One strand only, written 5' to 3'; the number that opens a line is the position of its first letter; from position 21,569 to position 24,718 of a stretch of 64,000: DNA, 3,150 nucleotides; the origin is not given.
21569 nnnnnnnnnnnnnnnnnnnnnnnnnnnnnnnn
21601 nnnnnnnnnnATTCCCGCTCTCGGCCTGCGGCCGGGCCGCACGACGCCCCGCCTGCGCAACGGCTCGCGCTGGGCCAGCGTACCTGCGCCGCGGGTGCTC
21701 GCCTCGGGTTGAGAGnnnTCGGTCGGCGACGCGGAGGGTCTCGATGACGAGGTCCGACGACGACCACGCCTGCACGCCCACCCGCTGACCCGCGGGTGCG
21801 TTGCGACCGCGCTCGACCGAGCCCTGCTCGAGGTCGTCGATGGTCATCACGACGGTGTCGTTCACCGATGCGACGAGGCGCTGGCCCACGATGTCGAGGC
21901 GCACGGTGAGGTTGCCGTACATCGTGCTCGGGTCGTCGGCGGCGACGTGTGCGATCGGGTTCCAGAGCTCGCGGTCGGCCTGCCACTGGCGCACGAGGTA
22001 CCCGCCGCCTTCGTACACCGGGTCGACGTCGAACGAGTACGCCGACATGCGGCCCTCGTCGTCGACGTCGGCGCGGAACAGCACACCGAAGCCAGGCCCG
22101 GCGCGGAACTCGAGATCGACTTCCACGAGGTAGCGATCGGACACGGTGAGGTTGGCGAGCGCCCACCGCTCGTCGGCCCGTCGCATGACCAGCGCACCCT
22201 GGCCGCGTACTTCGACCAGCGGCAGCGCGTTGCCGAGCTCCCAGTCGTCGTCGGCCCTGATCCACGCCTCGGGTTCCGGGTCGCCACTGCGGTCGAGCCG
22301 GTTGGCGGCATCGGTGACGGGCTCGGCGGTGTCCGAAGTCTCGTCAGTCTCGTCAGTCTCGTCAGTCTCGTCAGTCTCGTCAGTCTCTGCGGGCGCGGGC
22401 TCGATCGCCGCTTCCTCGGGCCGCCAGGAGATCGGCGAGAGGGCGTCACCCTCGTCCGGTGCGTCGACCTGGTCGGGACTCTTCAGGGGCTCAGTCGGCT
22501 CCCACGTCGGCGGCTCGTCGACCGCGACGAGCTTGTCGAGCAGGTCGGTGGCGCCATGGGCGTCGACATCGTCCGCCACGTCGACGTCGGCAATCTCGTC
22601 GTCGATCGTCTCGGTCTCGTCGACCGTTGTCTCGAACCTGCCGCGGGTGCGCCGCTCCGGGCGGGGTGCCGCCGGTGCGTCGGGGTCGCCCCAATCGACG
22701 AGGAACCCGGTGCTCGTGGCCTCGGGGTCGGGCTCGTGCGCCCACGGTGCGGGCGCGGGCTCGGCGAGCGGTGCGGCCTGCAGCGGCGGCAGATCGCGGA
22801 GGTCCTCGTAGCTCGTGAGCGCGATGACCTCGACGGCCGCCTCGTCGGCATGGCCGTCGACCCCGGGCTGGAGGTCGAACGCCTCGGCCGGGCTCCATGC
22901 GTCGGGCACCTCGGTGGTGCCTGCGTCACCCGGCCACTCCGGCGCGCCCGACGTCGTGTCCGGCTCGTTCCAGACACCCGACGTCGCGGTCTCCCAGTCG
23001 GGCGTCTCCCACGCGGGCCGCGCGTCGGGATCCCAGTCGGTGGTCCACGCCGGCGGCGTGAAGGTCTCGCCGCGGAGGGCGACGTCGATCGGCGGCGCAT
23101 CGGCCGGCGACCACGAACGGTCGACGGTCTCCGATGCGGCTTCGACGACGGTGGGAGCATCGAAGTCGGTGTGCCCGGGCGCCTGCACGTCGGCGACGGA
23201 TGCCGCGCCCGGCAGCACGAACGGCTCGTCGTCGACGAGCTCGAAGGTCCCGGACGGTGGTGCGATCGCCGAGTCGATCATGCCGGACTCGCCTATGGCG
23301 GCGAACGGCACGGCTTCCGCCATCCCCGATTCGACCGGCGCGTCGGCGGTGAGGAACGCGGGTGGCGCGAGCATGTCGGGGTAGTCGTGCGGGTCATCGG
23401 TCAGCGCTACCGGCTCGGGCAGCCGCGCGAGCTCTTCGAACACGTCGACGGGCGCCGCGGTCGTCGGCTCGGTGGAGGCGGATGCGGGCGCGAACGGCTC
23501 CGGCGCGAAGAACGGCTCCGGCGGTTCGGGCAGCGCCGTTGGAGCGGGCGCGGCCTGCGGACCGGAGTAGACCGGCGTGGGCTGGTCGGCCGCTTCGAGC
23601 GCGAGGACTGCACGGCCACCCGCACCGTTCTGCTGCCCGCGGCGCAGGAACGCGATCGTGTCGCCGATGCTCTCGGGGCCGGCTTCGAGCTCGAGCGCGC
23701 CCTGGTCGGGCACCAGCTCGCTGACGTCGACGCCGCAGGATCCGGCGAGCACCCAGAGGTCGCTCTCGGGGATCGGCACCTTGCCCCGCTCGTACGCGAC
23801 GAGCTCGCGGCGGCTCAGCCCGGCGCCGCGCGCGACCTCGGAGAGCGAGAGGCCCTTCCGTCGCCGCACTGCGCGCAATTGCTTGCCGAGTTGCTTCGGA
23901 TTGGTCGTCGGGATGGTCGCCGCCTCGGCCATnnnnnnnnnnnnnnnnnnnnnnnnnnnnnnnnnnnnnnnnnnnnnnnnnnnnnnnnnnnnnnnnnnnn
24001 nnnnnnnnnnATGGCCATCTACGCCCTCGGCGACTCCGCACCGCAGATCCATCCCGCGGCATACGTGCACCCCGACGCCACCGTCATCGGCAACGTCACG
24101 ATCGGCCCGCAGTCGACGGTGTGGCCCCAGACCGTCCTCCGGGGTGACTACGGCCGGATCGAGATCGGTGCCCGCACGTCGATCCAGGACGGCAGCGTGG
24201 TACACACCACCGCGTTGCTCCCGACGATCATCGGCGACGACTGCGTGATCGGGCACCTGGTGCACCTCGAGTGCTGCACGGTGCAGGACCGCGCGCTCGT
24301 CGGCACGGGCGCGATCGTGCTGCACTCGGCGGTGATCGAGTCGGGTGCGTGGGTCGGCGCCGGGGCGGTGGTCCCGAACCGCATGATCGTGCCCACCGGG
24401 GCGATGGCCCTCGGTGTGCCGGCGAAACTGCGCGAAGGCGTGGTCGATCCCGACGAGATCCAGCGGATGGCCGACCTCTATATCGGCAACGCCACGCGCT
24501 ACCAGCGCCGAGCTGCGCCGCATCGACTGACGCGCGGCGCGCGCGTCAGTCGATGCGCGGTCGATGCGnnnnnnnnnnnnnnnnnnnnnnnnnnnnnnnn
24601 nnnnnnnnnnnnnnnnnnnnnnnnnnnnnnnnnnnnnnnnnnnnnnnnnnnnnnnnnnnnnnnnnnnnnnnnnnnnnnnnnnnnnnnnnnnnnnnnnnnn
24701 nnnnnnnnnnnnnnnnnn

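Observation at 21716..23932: Cytoplasmic HTH_XRE regulator fused, through a roughly 500-aa acidic disordered linker, to a DUF1080/LamG-like sugar-binding-type domain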

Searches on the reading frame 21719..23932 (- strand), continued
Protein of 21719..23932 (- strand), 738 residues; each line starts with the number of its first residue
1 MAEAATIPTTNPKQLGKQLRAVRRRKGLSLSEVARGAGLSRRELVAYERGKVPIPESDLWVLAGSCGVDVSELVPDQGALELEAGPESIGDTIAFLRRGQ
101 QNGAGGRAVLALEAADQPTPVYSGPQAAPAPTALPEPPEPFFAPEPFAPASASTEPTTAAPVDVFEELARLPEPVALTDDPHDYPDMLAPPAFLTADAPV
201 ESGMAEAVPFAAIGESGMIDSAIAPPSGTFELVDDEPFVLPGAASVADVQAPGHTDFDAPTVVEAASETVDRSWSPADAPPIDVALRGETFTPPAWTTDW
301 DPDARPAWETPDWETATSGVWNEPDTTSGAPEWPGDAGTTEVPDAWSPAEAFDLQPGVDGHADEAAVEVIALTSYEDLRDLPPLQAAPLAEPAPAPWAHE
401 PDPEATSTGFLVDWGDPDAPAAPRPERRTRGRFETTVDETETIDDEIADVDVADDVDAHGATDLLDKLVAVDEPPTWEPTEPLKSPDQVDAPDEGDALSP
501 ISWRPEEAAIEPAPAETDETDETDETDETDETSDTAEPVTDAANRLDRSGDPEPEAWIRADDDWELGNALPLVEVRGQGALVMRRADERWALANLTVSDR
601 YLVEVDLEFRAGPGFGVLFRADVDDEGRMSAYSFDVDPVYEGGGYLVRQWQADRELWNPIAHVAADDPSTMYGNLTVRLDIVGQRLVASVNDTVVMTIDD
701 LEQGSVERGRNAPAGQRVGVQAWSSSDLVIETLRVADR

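Call 45: search_protein_families(library=pfam, proteins=[P0014, P0084, P0066], max_evalue=1)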
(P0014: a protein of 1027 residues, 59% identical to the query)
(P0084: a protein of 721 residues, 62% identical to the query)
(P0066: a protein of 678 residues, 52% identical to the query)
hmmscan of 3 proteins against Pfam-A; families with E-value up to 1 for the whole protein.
P0014 (1027 aa): 7 families
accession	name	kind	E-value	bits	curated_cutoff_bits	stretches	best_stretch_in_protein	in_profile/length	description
PF13560.12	HTH_31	-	2.2e-11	44.3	27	1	15-73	1-60/64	Helix-turn-helix domain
PF01381.28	HTH_3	-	2.5e-08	34.3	23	1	20-74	1-55/55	Helix-turn-helix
PF12844.13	HTH_19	-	3.1e-05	24.2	30.2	1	17-58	1-41/64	Helix-turn-helix domain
PF06439.18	3keto-disac_hyd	-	0.0034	17.9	26.8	1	885-1014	49-177/187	3-keto-disaccharide hydrolase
PF13693.12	HTH_35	-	0.068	13.6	25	1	25-77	12-61/75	Winged helix-turn-helix DNA-binding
PF20432.4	Xre-like-HTH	-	0.1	13.4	25.8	0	134-166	26-58/63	Antitoxin Xre-like helix-turn-helix domain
PF13443.12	HTH_26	-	0.16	12.7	22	1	19-64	1-47/63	Cro/C1-type HTH DNA-binding domain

P0084 (721 aa): 5 families
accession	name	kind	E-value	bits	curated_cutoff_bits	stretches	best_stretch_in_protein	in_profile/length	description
PF13560.12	HTH_31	-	1.3e-08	35.5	27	1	18-75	2-60/64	Helix-turn-helix domain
PF01381.28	HTH_3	-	3.7e-08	33.7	23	1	22-76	1-55/55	Helix-turn-helix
PF12844.13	HTH_19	-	3.2e-06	27.4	30.2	1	19-60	1-41/64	Helix-turn-helix domain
PF13413.12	HTH_25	-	0.087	13.1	24.6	1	22-55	2-35/62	Helix-turn-helix domain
PF22412.1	TerS_C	-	0.21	12.3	27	1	109-143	29-64/79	Phage G20C small terminase C-terminal domain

P0066 (678 aa): 7 families
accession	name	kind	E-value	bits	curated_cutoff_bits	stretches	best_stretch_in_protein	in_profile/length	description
PF13560.12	HTH_31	-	2e-09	38.1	27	1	17-73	2-59/64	Helix-turn-helix domain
PF01381.28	HTH_3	-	1.4e-08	35.1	23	1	21-75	1-55/55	Helix-turn-helix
PF12844.13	HTH_19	-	1.7e-05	25.1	30.2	1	18-59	1-41/64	Helix-turn-helix domain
PF06439.18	3keto-disac_hyd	-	0.0002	21.9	26.8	1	503-669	13-180/187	3-keto-disaccharide hydrolase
PF21179.3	BldD-like_C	-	0.018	15.3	27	1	102-156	12-66/70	DNA-binding protein BldD-like, C-terminal domain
PF13413.12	HTH_25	-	0.083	13.2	24.6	1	20-52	1-33/62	Helix-turn-helix domain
PF19944.4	DUF6406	-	0.12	13.1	26.9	1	468-527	27-84/84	Family of unknown function (DUF6406)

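Call 51: search_protein_families(library=ncbifam, proteins=[P0066, P0084, P0014, P0006, P0069], max_evalue=0.01)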
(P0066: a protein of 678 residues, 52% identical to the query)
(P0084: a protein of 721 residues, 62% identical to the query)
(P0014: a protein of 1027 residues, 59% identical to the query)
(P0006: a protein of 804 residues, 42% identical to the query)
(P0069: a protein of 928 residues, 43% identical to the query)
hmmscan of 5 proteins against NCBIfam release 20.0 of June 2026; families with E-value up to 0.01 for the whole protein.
P0066 (678 aa): 7 families
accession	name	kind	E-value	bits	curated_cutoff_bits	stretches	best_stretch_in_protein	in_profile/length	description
NF050110.1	TransRegBldD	equivalog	6.7e-12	45.4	250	1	15-158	7-151/162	transcriptional regulator BldD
NF006015.0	PRK08154.1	subfamily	5.5e-06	25.8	204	1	15-80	29-94/314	anaerobic benzoate catabolism transcriptional regulator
NF047948.1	male_kill_WMK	equivalog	2.1e-05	24.2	300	1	15-79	161-225/300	WO male-killing family protein Wmk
TIGR03070.1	couple_hipB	subfamily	0.0011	18.9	71.65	1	16-56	2-42/58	type II toxin-antitoxin system Y4mF family antitoxin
TIGR03830.1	CxxCG_CxxCG_HTH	subfamily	0.0016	18.2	61.8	1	17-58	66-107/127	type II TA system antitoxin MqsA family protein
NF007408.0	PRK09943.1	equivalog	0.003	17.1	211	1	17-60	8-51/185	HTH-type transcriptional regulator PuuR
NF041951.1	phage_RstR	subfamily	0.0039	17.5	80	1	18-59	4-44/108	RstR family transcriptional repressor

P0084 (721 aa): 7 families
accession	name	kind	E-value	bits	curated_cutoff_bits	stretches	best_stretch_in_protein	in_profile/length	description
NF050110.1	TransRegBldD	equivalog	4.4e-11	42.8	250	1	16-161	7-153/162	transcriptional regulator BldD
NF006015.0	PRK08154.1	subfamily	2.5e-06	26.9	204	1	4-81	17-94/314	anaerobic benzoate catabolism transcriptional regulator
NF047948.1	male_kill_WMK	equivalog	6.1e-06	25.9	300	1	12-81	157-226/300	WO male-killing family protein Wmk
NF007408.0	PRK09943.1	equivalog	0.00019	21.1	211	1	15-76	5-66/185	HTH-type transcriptional regulator PuuR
TIGR03070.1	couple_hipB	subfamily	0.0023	17.9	71.65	0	18-54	3-39/58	type II toxin-antitoxin system Y4mF family antitoxin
TIGR03830.1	CxxCG_CxxCG_HTH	subfamily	0.0025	17.6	61.8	1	13-59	61-107/127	type II TA system antitoxin MqsA family protein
NF041951.1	phage_RstR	subfamily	0.0055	17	80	1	19-56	4-41/108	RstR family transcriptional repressor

P0014 (1027 aa): 5 families
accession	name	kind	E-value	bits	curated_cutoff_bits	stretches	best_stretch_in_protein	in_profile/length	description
NF050110.1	TransRegBldD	equivalog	2.5e-10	40.3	250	1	14-162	7-157/162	transcriptional regulator BldD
NF006015.0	PRK08154.1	subfamily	1.4e-05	24.4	204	1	12-86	27-97/314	anaerobic benzoate catabolism transcriptional regulator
NF047948.1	male_kill_WMK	equivalog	3.7e-05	23.3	300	1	15-79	5-69/300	WO male-killing family protein Wmk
NF003162.0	PRK04140.1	equivalog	0.0012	17.9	263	1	17-52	128-163/317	transcriptional regulator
TIGR03070.1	couple_hipB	subfamily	0.0025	17.7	71.65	1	14-52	1-39/58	type II toxin-antitoxin system Y4mF family antitoxin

P0006 (804 aa): 5 families
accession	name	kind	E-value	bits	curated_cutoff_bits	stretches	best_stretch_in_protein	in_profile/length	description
NF050110.1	TransRegBldD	equivalog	9.2e-08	32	250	1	13-163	7-157/162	transcriptional regulator BldD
NF047948.1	male_kill_WMK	equivalog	3.6e-07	29.9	300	1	14-85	5-76/300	WO male-killing family protein Wmk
NF006015.0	PRK08154.1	subfamily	1.4e-06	27.7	204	1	11-83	27-100/314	anaerobic benzoate catabolism transcriptional regulator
NF003162.0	PRK04140.1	equivalog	0.00043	19.4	263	1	16-51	128-163/317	transcriptional regulator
TIGR03070.1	couple_hipB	subfamily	0.0019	18.1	71.65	1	13-51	1-39/58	type II toxin-antitoxin system Y4mF family antitoxin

P0069 (928 aa): 7 families
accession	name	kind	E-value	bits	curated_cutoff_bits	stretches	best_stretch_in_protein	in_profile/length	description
NF050110.1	TransRegBldD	equivalog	1.4e-10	41.1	250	1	15-156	7-149/162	transcriptional regulator BldD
NF006015.0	PRK08154.1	subfamily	2.2e-07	30.3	204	1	14-80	28-94/314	anaerobic benzoate catabolism transcriptional regulator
NF047948.1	male_kill_WMK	equivalog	2.9e-06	27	300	1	11-91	157-238/300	WO male-killing family protein Wmk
TIGR03070.1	couple_hipB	subfamily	0.00011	22.1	71.65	1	15-55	1-41/58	type II toxin-antitoxin system Y4mF family antitoxin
NF041951.1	phage_RstR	subfamily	0.00023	21.4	80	1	17-66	3-52/108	RstR family transcriptional repressor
TIGR03830.1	CxxCG_CxxCG_HTH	subfamily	0.00033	20.5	61.8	1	18-58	67-107/127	type II TA system antitoxin MqsA family protein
NF007408.0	PRK09943.1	equivalog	0.00038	20.1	211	1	17-61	8-52/185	HTH-type transcriptional regulator PuuR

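Call 53: predict_structure(alignment_id=A2)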
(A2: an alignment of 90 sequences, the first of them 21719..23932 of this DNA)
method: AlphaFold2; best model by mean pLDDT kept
length: 738 residues; sequences in the alignment: 90
mean_pLDDT: 64.5   pTM: 0.48
mean pLDDT of the five models: 64.5, 63.8, 62.6, 62.3, 60.2
residues with pLDDT >= 90: 225; 70-90: 77; 50-70: 112; < 50: 324
segments of 3 or more residues with pLDDT < 50: 1-6, 106-116, 148-158, 196-198, 209-224, 229-276, 280-295, 297-299, 304-310, 312-333, 335-337, 342-380, 382-391, 426-476, 478-491, 499-501, 503-513, 515-518, 520-522, 531-536, 539-541, 544-549
pLDDT, mean of each block of 10 residues (from residue 1): 53 96 97 96 98 96 96 85 66 75 48 46 55 62 47 45 82 83 77 56 47 38 47 38 34 34 36 44 40 42 48 42 42 43 43 41 36 39 44 58 72 65 46 41 43 40 38 42 42 47 41 45 49 48 49 87 85 75 78 97 98 96 96 97 97 95 97 98 98 98 97 97 92 96
secondary structure, 60 per line:
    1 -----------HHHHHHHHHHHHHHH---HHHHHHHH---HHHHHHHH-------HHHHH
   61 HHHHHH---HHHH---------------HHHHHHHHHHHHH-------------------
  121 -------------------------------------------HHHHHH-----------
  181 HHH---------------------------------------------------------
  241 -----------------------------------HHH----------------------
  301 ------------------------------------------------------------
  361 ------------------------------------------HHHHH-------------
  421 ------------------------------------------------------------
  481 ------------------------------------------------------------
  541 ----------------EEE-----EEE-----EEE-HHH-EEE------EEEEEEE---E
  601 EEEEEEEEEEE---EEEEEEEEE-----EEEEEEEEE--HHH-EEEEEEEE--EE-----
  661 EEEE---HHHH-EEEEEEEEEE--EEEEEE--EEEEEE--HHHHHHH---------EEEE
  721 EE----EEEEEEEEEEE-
elements in order (helices of 4 or more, strands of 3 or more residues): H12-26 H30-37 H41-48 H56-66 H70-73 H89-101 H164-169 H403-407 E557-559 E565-567 E573-575 E581-583 E590-596 E600-611 E615-623 E629-637 E644-651 E661-664 H668-671 E673-682 E685-690 E693-698 H701-707 E717-722 E727-737

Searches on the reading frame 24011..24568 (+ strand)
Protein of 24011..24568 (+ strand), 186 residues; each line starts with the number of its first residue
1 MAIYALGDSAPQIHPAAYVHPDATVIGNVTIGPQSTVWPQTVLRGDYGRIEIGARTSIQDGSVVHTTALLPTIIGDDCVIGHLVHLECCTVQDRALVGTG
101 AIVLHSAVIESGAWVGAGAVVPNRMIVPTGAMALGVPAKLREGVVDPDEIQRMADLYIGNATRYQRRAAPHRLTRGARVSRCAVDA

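Call 29: search_protein_families(library=pfam, proteins=[window:24011-24568:+], max_evalue=0.00001)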
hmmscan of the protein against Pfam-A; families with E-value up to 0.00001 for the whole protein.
window:24011-24568:+ (186 aa): 2 families
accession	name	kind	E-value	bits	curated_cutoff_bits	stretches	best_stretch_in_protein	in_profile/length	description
PF00132.30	Hexapep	-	3.5e-17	61.7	27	1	11-45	2-36/36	Bacterial transferase hexapeptide (six repeats)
PF25084.1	LbH_EIF2B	-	1.1e-08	35.5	54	1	51-129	23-95/105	EIF2B subunit epsilon LbH domain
